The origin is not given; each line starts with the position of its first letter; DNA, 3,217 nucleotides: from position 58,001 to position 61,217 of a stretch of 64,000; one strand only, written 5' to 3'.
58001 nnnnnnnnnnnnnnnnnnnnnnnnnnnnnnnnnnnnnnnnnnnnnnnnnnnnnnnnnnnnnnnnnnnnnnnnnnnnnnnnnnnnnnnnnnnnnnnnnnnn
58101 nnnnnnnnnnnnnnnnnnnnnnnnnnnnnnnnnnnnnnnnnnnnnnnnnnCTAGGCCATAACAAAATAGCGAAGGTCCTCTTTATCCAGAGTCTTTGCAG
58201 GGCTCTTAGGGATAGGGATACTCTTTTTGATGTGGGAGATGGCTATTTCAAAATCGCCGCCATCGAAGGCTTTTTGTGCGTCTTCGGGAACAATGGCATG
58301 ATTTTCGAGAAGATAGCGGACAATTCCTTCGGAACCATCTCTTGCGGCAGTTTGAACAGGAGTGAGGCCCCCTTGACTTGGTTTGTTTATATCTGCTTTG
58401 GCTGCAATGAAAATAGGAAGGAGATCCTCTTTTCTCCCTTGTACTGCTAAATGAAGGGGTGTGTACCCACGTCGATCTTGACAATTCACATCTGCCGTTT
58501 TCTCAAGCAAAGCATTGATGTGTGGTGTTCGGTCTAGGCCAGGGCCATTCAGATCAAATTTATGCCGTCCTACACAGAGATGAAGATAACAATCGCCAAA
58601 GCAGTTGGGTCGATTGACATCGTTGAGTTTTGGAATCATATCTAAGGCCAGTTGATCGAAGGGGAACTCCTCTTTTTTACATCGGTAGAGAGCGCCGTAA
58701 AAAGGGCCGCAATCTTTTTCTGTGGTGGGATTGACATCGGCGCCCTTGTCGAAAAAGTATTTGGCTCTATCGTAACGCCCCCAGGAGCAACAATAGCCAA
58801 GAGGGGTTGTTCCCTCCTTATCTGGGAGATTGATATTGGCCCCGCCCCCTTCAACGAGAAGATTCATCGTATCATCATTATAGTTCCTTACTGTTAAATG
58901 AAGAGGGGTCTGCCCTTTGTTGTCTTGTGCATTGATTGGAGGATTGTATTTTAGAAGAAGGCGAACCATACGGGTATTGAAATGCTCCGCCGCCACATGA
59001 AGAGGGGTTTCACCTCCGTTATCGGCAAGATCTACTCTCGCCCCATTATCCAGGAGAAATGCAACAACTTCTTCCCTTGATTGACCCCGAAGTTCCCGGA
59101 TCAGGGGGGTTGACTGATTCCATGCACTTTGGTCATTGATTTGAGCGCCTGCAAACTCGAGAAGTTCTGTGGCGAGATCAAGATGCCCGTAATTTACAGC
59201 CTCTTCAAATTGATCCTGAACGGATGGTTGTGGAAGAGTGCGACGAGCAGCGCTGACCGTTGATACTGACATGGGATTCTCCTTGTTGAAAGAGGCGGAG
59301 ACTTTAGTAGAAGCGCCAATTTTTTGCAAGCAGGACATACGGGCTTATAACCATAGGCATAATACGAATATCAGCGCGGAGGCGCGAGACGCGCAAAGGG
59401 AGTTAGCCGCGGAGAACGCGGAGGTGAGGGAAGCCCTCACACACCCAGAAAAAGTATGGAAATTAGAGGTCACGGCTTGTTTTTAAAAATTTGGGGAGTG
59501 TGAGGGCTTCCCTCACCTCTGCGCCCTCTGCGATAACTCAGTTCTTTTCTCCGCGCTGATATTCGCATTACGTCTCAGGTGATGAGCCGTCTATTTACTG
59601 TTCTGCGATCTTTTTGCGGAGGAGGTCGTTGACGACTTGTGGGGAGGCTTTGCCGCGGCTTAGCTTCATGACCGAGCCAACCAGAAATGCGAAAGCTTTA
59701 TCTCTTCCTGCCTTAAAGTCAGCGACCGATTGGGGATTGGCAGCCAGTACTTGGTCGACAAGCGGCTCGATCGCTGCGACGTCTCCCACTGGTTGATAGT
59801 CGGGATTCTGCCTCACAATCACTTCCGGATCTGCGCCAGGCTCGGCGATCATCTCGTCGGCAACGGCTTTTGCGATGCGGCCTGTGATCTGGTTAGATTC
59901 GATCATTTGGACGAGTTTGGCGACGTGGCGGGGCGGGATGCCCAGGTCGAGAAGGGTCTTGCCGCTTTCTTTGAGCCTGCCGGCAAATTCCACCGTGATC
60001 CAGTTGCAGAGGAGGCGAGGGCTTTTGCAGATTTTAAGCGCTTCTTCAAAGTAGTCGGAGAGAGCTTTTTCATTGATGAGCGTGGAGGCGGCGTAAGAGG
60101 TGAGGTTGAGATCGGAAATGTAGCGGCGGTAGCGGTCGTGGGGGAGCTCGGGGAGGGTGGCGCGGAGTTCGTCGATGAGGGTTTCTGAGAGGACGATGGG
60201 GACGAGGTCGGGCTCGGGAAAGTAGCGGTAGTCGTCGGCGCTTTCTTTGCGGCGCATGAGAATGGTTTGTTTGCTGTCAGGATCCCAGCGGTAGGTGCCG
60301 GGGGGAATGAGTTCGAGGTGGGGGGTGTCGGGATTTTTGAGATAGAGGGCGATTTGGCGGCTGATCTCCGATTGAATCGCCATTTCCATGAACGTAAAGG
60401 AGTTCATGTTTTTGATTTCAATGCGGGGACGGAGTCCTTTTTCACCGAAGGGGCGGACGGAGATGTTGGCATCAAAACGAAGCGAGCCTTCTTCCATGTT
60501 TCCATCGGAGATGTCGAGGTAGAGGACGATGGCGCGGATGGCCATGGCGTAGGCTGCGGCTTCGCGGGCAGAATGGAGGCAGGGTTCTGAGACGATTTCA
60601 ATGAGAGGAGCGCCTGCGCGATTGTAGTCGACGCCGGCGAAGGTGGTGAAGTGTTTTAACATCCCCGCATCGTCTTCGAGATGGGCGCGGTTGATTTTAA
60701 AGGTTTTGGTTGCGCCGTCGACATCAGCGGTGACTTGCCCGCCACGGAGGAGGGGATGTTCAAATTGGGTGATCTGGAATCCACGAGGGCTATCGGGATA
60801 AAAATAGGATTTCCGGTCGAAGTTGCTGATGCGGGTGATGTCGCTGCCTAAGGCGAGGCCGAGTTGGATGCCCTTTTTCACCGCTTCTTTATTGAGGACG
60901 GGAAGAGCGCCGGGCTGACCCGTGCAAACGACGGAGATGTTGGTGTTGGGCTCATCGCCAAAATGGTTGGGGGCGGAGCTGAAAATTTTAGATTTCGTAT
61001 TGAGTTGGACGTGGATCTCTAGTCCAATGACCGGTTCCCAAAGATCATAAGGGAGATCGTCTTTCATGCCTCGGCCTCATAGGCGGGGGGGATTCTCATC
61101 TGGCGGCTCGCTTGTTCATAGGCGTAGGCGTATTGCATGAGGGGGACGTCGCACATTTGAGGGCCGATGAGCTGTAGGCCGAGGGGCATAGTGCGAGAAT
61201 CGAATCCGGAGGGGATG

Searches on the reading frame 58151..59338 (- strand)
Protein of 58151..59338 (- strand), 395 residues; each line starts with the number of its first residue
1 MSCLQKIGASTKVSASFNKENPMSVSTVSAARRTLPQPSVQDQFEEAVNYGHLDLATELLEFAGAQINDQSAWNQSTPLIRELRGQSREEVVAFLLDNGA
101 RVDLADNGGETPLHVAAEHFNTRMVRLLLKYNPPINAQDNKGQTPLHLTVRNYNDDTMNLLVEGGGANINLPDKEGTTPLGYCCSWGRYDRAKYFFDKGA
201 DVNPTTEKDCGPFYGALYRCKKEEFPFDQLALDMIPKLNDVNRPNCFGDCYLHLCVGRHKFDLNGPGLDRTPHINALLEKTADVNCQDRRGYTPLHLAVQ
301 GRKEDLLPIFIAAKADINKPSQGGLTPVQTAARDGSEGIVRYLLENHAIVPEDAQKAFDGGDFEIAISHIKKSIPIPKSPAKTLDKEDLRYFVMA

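Call 11: search_protein_families(library=pfam, proteins=[window:58151-59338:-])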
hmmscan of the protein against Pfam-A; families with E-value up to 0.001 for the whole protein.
window:58151-59338:- (395 aa): 5 families
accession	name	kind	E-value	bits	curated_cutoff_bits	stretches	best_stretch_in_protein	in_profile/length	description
PF12796.13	Ank_2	-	3.2e-42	143.4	27.3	3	122-205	10-89/90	Ankyrin repeats (3 copies)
PF13637.12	Ank_4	-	1.1e-37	127.6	22.7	4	86-129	7-50/50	Ankyrin repeats (many copies)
PF00023.36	Ank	-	2.6e-37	125.2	21.1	2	109-140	2-33/33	Ankyrin repeat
PF13857.12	Ank_5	-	1.7e-29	102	27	2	95-148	1-55/56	Ankyrin repeats (many copies)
PF13606.12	Ank_3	-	1.2e-27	92.9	22.3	1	109-137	2-30/30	Ankyrin repeat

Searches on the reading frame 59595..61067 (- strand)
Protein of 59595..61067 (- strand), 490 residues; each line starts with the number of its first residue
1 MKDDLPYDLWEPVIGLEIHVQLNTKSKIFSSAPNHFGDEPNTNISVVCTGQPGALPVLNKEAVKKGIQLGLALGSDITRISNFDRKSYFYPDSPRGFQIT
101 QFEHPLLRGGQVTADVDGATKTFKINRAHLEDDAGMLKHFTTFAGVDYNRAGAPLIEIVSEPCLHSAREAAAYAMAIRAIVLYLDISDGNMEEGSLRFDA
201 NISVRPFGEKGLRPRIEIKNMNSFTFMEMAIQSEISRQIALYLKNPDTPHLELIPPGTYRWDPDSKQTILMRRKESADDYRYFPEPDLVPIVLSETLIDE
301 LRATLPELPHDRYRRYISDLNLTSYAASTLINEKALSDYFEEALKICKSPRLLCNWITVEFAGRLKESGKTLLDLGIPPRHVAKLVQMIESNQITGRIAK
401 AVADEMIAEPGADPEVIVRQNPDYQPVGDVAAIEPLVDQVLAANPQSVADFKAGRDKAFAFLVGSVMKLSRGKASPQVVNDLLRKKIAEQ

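Call 11: search_protein_families(library=pfam, proteins=[window:59595-61067:-])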
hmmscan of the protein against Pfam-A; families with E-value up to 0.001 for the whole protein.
window:59595-61067:- (490 aa): 2 families
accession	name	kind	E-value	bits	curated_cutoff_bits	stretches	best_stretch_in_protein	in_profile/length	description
PF02934.20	GatB_N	-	2.3e-108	362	23.4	1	13-298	2-276/277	GatB/GatE catalytic domain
PF02637.23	GatB_Yqey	-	2.2e-45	154.6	27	1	338-487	1-148/148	GatB domain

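Call 14: find_encoding_contigs(protein=window:59595-61067:-, flank=10000, max_places=6)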
Protein window:59595-61067:- (490 aa): no gene with exactly this product is on record in the collection.

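Call 15: find_homologous_proteins(query=window:59595-61067:-)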
Query window:59595-61067:- (490 aa): 8000 proteins with E <= 0.001 among 8000 candidates; the best 120 are listed.
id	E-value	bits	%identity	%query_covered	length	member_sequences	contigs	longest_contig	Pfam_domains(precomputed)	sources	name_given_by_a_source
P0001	0.0e+0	1101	99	100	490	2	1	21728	PF02637.24,PF02934.21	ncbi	-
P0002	6.7e-285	963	86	99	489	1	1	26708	PF02637.24,PF02934.21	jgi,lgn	-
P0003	2.3e-283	958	85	100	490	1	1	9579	PF02637.24,PF02934.21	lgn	-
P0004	9.6e-281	949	83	99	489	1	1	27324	PF02637.24,PF02934.21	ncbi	-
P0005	4.5e-276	934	83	99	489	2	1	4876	PF02637.24,PF02934.21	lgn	-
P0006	3.4e-274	928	80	99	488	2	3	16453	PF02637.24,PF02934.21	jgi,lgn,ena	-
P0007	7.3e-274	927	82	99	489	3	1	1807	PF02637.24,PF02934.21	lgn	-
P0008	8.8e-272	920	81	100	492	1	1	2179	PF02637.24,PF02934.21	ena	-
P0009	2.2e-270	915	81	99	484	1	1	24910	PF02637.24,PF02934.21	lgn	-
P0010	2.0e-269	912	82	99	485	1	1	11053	PF02637.24,PF02934.21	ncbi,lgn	-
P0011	3.7e-269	911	81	99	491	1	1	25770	PF02637.24,PF02934.21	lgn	-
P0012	1.2e-268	910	81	99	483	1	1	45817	PF02637.24,PF02934.21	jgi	jgi:aspartyl-tRNA(Asn)/glutamyl-tRNA(Gln) amidotransferase subunit B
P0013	3.6e-268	908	80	100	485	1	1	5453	PF02637.24,PF02934.21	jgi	jgi:aspartyl-tRNA(Asn)/glutamyl-tRNA(Gln) amidotransferase subunit B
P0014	3.7e-268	908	80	99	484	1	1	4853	PF02637.24,PF02934.21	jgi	jgi:aspartyl-tRNA(Asn)/glutamyl-tRNA(Gln) amidotransferase subunit B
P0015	4.0e-268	908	80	99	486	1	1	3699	PF02637.24,PF02934.21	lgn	-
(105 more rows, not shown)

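Call 16: find_encoding_contigs(protein=P0001, flank=10000, max_places=4)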
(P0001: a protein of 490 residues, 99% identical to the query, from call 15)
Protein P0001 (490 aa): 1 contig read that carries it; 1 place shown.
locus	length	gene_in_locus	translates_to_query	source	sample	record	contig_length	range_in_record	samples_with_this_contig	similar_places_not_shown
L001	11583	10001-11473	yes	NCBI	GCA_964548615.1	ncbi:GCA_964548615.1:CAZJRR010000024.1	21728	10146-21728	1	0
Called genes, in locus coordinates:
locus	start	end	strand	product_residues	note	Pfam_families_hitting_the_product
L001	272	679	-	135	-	PF12844:HTH_19 (weak), PF13413:HTH_25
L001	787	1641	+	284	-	PF11858:DUF3378, PF01351:RNase_HII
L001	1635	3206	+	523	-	PF02463:SMC_N (weak), PF13175:AAA_15, PF13476:AAA_23, PF02463:SMC_N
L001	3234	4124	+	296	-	PF19783:DUF6268 (weak)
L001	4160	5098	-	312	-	-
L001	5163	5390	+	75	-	-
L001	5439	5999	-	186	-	-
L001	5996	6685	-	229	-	PF04893:Yip1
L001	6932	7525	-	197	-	PF04893:Yip1 (weak)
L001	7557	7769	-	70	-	-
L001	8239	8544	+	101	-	PF02686:GatC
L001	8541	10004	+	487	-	PF01425:Amidase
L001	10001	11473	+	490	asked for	PF02934:GatB_N, PF02637:GatB_Yqey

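Call 17: find_encoding_contigs(protein=P0002, flank=10000, max_places=4)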
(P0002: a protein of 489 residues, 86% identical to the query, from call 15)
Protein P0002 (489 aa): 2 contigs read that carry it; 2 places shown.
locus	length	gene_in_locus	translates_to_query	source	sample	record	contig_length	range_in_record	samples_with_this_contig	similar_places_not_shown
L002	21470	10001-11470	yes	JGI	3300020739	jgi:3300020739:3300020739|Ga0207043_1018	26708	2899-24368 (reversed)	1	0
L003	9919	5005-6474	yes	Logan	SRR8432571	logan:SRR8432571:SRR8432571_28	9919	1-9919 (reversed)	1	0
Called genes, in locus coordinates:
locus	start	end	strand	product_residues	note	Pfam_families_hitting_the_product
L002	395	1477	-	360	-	PF00069:Pkinase, PF07714:PK_Tyr_Ser-Thr, PF06293:Kdo (weak)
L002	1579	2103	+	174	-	-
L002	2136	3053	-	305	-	-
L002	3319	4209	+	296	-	PF19783:DUF6268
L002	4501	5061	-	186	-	-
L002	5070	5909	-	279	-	PF04893:Yip1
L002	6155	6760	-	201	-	PF04893:Yip1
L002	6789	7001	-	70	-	-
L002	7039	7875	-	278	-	PF01370:Epimerase, PF08338:DUF1731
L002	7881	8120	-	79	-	PF04070:DUF378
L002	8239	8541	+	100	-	PF02686:GatC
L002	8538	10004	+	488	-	PF01425:Amidase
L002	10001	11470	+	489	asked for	PF02934:GatB_N, PF02637:GatB_Yqey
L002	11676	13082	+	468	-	PF23894:LD_SV2 (faint), PF00805:Pentapeptide (faint), PF13599:Pentapeptide_4 (weak), PF00117:GATase, PF07722:Peptidase_C26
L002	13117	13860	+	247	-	-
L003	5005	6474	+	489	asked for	PF02934:GatB_N, PF02637:GatB_Yqey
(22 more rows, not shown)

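Call 18: find_encoding_contigs(protein=P0004, flank=10000, max_places=4)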
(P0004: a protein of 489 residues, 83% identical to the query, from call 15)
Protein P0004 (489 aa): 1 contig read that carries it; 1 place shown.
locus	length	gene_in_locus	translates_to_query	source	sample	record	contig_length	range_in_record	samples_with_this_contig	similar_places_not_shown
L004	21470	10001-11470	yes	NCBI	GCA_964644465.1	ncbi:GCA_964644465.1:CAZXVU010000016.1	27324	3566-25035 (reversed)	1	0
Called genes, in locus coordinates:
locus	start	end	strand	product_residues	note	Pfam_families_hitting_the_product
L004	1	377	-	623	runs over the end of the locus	PF00069:Pkinase, PF07714:PK_Tyr_Ser-Thr, PF03781:FGE-sulfatase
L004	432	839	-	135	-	PF12844:HTH_19 (weak), PF13413:HTH_25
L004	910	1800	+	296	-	PF11858:DUF3378, PF01351:RNase_HII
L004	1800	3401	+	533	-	PF02463:SMC_N, PF13175:AAA_15, PF13476:AAA_23, PF13304:AAA_21 (faint)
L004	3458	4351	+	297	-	PF19783:DUF6268 (faint)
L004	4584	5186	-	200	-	-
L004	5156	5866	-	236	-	PF04893:Yip1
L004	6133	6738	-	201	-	PF04893:Yip1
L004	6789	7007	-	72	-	-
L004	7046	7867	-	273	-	PF01370:Epimerase, PF16363:GDP_Man_Dehyd (faint), PF08338:DUF1731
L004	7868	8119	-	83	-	PF04070:DUF378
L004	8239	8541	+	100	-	PF02686:GatC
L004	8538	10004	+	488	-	PF01425:Amidase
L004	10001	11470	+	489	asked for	PF02934:GatB_N, PF02637:GatB_Yqey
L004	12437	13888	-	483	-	-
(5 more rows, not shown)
